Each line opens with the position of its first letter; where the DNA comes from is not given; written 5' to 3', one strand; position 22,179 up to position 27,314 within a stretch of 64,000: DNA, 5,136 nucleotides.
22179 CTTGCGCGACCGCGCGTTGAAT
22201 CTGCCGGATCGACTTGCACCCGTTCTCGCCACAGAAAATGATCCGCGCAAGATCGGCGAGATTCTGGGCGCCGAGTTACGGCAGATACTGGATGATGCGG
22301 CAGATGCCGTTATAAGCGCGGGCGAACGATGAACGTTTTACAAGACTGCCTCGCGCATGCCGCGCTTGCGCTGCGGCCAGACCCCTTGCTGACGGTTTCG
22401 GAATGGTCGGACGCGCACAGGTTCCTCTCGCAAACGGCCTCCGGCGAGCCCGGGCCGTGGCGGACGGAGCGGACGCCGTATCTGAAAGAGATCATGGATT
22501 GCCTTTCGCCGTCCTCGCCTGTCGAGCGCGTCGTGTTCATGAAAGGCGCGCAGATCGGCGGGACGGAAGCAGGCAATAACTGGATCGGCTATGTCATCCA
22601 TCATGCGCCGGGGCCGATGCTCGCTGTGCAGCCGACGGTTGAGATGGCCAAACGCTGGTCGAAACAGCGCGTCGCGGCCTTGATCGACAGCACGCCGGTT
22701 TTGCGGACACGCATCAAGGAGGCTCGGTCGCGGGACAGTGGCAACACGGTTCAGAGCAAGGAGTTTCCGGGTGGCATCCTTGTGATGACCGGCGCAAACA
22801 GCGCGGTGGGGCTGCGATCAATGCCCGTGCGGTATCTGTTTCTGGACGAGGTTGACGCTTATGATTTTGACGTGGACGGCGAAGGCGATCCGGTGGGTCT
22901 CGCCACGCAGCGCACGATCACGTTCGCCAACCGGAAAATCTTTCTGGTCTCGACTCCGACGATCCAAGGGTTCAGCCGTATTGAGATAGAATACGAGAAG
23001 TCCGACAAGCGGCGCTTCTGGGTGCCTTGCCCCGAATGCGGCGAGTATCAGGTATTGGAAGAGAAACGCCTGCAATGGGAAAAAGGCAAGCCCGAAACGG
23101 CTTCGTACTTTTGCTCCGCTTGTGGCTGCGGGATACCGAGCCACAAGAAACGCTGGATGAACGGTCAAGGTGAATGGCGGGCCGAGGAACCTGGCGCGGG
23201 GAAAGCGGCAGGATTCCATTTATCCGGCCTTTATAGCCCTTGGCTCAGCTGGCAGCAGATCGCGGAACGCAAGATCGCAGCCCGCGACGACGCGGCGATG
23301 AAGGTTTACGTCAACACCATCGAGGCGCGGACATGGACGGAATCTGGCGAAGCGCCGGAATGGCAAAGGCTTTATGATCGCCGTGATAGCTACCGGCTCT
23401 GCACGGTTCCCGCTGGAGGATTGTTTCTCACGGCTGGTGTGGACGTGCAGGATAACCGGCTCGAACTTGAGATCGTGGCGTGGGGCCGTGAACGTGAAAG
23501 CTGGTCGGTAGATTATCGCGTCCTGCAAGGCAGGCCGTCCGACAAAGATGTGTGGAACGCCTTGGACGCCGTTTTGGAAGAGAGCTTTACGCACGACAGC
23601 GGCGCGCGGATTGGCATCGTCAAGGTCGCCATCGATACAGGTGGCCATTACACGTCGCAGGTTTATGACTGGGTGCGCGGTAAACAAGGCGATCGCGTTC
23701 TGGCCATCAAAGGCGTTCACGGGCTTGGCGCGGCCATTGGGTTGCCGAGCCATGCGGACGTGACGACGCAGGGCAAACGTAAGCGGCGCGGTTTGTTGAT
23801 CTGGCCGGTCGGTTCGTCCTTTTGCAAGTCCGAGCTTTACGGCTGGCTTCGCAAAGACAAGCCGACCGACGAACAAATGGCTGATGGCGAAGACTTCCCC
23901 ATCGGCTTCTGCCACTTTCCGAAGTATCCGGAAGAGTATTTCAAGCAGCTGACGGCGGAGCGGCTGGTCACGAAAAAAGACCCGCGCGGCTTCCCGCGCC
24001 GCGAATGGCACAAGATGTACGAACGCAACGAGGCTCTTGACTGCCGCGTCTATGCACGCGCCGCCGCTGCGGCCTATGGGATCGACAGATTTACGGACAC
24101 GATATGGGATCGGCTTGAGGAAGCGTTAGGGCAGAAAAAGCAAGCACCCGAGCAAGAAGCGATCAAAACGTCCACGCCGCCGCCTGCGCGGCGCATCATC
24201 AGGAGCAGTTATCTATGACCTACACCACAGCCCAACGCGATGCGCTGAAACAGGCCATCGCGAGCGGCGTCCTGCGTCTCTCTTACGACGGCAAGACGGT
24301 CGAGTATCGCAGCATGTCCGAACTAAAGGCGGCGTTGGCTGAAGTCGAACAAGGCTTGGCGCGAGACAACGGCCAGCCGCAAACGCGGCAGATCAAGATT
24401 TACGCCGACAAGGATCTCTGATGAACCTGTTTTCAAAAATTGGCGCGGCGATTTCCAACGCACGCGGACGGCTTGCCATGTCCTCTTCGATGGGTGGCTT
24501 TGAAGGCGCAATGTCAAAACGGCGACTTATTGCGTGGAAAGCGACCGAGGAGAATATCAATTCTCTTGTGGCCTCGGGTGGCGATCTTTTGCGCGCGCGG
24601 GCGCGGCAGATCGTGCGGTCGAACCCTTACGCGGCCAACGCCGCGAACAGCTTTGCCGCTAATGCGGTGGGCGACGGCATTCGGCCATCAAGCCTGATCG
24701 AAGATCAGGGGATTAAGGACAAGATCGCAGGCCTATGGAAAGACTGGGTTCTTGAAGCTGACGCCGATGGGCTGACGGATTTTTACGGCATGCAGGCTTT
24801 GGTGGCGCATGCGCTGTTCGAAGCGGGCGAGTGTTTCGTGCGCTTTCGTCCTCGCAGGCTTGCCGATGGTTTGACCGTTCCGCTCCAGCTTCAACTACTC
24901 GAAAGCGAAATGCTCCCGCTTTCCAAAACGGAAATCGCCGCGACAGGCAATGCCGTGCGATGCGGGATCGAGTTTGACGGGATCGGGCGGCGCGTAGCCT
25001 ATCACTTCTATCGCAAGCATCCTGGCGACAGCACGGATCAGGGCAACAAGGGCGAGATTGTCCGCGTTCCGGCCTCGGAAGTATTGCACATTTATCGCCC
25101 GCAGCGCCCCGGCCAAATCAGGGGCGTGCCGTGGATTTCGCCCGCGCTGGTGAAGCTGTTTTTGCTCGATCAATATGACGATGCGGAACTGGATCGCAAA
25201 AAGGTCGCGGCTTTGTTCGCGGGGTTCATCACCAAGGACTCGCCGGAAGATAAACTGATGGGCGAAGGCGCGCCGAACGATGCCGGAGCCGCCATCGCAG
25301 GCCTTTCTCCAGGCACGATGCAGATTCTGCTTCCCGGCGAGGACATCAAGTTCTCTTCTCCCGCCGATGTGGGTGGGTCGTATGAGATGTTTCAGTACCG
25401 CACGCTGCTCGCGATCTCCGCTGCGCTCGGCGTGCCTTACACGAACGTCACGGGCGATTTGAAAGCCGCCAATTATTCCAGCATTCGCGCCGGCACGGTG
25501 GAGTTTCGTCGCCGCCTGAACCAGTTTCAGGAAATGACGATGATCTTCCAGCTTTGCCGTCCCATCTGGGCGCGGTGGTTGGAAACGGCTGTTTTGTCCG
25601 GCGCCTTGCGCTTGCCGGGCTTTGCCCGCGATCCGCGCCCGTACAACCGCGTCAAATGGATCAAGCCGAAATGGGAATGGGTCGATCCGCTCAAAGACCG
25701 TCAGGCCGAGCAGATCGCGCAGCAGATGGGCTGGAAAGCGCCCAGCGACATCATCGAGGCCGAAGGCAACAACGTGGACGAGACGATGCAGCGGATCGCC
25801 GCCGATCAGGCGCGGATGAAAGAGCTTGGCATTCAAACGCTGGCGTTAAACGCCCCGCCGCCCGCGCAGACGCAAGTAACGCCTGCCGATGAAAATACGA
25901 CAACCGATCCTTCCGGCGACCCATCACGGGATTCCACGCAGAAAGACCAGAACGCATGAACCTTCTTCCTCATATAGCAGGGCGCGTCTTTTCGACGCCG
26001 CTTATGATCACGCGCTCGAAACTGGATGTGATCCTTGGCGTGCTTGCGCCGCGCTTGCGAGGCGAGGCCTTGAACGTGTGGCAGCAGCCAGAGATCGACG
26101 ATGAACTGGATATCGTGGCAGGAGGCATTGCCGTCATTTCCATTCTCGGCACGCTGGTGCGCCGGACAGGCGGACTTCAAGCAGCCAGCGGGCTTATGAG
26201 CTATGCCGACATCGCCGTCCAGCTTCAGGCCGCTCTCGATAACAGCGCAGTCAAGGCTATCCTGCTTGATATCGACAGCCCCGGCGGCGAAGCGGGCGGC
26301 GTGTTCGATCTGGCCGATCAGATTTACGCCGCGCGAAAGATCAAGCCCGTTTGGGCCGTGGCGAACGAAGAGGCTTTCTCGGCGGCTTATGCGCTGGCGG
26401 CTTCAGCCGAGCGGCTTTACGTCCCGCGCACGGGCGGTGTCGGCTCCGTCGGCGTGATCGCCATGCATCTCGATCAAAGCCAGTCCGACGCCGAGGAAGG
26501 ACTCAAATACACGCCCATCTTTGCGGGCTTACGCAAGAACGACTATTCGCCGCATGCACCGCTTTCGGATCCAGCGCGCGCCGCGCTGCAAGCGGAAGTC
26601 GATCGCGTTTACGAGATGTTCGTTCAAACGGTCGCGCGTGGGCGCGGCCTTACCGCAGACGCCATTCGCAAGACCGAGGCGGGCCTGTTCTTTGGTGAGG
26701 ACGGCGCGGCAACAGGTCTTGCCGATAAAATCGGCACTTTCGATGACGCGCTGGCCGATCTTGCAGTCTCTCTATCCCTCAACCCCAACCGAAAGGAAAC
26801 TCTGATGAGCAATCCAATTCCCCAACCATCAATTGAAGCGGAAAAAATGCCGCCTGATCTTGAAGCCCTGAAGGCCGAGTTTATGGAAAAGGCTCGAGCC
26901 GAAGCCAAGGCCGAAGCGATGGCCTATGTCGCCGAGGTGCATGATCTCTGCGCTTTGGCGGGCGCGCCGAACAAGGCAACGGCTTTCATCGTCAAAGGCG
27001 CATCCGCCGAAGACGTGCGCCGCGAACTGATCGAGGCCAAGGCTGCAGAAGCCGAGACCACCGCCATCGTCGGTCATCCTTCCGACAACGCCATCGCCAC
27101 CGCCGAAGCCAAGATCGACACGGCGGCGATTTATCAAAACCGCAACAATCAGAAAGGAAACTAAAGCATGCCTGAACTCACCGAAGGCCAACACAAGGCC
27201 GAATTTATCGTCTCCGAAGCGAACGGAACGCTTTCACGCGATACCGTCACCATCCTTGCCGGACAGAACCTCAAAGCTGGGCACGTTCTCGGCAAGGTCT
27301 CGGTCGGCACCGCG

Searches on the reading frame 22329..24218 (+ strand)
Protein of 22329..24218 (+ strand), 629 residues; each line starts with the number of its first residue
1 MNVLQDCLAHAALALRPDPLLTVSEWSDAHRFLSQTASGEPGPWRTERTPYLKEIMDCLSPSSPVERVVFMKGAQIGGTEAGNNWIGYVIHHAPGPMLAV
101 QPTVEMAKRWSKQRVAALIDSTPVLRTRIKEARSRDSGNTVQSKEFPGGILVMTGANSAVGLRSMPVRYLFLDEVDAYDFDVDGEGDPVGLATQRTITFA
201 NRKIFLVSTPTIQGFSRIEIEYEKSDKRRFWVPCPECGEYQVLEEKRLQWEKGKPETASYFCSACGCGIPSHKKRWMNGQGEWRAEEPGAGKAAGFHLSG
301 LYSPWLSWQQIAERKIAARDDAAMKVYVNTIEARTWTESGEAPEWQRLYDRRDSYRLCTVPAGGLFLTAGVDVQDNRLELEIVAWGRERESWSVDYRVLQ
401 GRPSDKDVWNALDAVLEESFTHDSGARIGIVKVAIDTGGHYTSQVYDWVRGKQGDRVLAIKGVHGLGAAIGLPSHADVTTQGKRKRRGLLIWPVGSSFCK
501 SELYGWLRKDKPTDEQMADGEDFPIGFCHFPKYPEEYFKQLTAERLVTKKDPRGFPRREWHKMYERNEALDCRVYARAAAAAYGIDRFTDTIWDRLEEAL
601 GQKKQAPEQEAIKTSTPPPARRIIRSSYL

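Call 16: search_protein_families(library=phrogs, proteins=[window:22329-24218:+], max_evalue=0.00001)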
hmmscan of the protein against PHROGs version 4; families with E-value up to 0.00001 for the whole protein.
window:22329-24218:+ (629 aa): 9 families
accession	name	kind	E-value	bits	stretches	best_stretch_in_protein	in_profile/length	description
phrog_15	-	head and packaging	4.2e-262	874.5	1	10-619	344-959/1330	terminase large subunit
phrog_21311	-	head and packaging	1.9e-66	225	1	101-298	1-204/218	terminase large subunit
phrog_3028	-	unknown function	5.1e-38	132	1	412-609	1-181/203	-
phrog_16406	-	unknown function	7.4e-37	128.3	1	227-595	17-396/601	-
phrog_675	-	head and packaging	2.5e-32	112.9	1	40-331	35-323/576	terminase large subunit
phrog_15657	-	unknown function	9.3e-29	101.6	1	292-468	26-203/230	-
phrog_3925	-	head and packaging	3.3e-28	99.3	1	14-124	34-140/150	terminase large subunit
phrog_4145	-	head and packaging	9.7e-14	52.2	1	15-196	23-201/209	terminase large subunit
phrog_23163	-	unknown function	7.4e-09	36.4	1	15-122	18-124/130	-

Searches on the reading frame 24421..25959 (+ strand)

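Call 16: search_protein_families(library=phrogs, proteins=[window:24421-25959:+], max_evalue=0.00001)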
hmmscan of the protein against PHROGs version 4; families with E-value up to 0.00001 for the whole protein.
window:24421-25959:+ (512 aa): 2 families
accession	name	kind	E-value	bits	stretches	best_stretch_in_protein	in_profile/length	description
phrog_21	-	head and packaging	2.8e-110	371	1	17-507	32-536/1362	portal protein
phrog_537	-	head and packaging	2.1e-56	191.7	1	266-493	2-226/233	portal protein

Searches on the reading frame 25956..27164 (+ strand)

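Call 16: search_protein_families(library=phrogs, proteins=[window:25956-27164:+], max_evalue=0.00001)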
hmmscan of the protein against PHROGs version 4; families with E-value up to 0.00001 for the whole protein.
window:25956-27164:+ (402 aa): 5 families
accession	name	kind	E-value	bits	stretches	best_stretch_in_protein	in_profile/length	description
phrog_53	-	head and packaging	1.3e-109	369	1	1-391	5-430/583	head maturation protease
phrog_4759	-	unknown function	5e-35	122.1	1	54-176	78-200/209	-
phrog_33023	-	unknown function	1.1e-25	91.4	1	54-371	64-377/507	-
phrog_21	-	head and packaging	2.9e-11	42.9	1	56-267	559-787/1362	portal protein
phrog_24209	-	unknown function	6.8e-11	42.9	1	83-127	4-48/49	-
